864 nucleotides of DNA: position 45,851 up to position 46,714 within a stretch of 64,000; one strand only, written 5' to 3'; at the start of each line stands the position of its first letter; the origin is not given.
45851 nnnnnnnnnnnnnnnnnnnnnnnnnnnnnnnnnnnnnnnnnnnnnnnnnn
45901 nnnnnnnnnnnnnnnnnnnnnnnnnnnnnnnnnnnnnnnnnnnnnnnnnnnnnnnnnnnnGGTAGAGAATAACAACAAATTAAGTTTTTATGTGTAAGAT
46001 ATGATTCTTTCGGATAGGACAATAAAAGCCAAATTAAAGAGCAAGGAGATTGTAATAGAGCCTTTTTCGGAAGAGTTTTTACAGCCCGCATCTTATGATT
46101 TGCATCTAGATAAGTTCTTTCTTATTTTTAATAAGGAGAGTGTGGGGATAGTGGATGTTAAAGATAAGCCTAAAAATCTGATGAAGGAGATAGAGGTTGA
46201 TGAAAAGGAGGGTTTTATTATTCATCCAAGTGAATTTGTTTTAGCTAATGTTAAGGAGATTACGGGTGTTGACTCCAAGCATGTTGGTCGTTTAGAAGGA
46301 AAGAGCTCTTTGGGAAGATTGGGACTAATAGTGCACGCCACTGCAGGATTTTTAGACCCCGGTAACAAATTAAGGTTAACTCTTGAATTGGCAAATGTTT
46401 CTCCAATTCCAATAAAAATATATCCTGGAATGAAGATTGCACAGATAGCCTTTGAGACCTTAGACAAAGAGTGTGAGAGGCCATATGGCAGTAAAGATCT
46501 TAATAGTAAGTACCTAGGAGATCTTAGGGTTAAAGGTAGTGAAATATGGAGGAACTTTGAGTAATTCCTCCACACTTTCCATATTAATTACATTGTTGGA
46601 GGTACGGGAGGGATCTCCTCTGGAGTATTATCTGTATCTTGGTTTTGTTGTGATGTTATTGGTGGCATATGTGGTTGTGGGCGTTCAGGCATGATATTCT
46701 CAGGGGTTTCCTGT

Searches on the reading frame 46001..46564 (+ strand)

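Call 85: search_protein_families(library=pfam, proteins=[window:46001-46564:+], max_evalue=0.001)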
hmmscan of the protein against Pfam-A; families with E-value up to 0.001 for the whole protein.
window:46001-46564:+ (187 aa): 4 families
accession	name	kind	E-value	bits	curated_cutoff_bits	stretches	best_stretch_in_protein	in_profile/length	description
PF22769.1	DCD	-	3.9e-47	160.6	27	1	2-153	1-152/153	dCTP deaminase-like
PF06559.16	DCD_N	-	4e-06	27.2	21.4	1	2-152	4-161/164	2'-deoxycytidine 5'-triphosphate deaminase (DCD) N-terminal domain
PF22569.1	DCD_C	-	2e-05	24.5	22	1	48-173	50-183/192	2'-deoxycytidine 5'-triphosphate deaminase (DCD), C-terminal domain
PF00692.24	dUTPase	-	0.00031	21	22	1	74-157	26-108/129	dUTPase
